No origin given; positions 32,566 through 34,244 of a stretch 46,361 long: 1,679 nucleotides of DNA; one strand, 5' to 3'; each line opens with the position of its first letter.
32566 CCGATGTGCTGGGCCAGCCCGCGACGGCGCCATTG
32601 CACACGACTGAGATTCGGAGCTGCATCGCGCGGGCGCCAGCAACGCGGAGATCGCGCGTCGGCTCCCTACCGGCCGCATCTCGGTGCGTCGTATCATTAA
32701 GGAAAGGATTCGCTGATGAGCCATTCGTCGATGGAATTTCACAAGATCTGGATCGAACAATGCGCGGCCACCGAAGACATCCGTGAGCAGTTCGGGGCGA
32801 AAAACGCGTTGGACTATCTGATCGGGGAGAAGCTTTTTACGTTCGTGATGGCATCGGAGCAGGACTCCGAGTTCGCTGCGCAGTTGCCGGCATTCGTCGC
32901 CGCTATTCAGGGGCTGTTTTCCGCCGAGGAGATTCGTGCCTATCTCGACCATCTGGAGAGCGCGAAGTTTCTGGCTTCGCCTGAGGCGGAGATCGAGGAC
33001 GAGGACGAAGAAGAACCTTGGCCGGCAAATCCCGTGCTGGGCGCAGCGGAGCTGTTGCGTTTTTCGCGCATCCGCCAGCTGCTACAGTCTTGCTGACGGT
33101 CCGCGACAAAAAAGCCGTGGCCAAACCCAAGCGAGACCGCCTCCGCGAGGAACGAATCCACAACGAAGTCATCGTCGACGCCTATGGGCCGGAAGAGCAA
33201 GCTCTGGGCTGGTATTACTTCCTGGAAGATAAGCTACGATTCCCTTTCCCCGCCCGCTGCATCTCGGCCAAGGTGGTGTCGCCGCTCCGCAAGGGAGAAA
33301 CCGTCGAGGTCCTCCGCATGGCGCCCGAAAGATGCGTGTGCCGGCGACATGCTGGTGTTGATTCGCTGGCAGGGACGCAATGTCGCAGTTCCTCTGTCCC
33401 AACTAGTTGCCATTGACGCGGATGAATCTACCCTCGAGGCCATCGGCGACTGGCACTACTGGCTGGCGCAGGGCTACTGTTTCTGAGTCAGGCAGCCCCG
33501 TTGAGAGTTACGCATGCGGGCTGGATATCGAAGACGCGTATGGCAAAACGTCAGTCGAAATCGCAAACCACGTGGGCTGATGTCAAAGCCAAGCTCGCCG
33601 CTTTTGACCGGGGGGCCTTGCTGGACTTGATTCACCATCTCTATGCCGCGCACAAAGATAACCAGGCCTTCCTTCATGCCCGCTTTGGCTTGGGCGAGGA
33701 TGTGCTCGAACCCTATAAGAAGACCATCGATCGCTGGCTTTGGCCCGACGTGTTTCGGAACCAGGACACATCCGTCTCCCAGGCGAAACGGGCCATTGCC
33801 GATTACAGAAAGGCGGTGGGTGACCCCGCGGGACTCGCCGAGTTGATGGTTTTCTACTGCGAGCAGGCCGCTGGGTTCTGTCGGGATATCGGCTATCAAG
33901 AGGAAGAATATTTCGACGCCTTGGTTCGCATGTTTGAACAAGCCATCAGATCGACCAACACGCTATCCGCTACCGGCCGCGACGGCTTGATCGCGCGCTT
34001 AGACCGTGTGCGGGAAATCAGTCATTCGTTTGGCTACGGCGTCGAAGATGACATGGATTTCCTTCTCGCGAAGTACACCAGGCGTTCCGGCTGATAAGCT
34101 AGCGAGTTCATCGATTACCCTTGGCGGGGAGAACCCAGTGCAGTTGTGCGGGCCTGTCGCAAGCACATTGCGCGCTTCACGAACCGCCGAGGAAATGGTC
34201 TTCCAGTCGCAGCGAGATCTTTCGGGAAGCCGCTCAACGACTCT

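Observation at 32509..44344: Complete Tn7-like transposon with exact termini and a 5-bp duplication, inserted inside an HNH gene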

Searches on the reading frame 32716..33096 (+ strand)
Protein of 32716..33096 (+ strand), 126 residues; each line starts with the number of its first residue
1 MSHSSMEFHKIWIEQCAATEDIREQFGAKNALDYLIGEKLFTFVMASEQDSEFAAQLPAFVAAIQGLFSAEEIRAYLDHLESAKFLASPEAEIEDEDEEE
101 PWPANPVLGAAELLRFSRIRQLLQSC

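Call 4: search_protein_families(library=pfam, proteins=[window:32716-33096:+], max_evalue=0.01)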
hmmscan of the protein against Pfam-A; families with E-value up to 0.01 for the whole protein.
window:32716-33096:+ (126 aa): 0 families

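Call 54: search_protein_families(library=padloc, proteins=[window:32716-33096:+], max_evalue=0.01)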
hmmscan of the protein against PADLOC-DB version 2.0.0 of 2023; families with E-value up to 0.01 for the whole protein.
window:32716-33096:+ (126 aa): 0 families

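Call 55: search_protein_families(library=ncbifam, proteins=[window:32716-33096:+], max_evalue=0.01)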
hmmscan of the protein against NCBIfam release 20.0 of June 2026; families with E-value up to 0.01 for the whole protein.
window:32716-33096:+ (126 aa): 0 families

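Call 75: search_protein_families(library=pfam, proteins=[window:32716-33096:+], max_evalue=5)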
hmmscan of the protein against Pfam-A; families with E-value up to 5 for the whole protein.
window:32716-33096:+ (126 aa): 0 families

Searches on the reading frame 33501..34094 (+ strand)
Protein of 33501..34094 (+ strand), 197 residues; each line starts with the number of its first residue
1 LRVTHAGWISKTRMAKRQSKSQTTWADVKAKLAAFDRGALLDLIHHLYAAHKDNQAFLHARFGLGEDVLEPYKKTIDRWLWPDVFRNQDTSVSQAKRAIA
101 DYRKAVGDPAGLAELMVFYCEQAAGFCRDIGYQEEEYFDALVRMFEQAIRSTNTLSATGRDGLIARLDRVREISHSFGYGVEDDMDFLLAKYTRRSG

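Call 4: search_protein_families(library=pfam, proteins=[window:33501-34094:+], max_evalue=0.01)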
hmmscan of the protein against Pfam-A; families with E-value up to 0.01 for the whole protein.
window:33501-34094:+ (197 aa): 1 family
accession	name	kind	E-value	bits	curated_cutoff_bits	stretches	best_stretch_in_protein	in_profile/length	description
PF19652.4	DUF6155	-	0.0021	18.3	27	1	27-151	5-130/170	Family of unknown function (DUF6155)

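Call 54: search_protein_families(library=padloc, proteins=[window:33501-34094:+], max_evalue=0.01)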
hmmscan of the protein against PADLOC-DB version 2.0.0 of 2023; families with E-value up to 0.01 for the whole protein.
window:33501-34094:+ (197 aa): 1 family
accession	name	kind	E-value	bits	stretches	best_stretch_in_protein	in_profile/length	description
PDLC00926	Cas1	-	0.0072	13.8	0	61-99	210-249/278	"CRISPR-associated endonuclease Cas1, subtype II/NMENI"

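Call 55: search_protein_families(library=ncbifam, proteins=[window:33501-34094:+], max_evalue=0.01)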
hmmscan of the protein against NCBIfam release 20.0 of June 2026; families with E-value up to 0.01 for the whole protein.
window:33501-34094:+ (197 aa): 0 families

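Call 75: search_protein_families(library=pfam, proteins=[window:33501-34094:+], max_evalue=5)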
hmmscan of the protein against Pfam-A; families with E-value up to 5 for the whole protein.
window:33501-34094:+ (197 aa): 2 families
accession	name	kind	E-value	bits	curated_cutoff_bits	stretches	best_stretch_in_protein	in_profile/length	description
PF19652.4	DUF6155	-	0.0021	18.3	27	1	27-151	5-130/170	Family of unknown function (DUF6155)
PF18636.7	Sld7_N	-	0.14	13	25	1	8-46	58-96/122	Mitochondrial morphogenesis protein SLD7 N-terminal domain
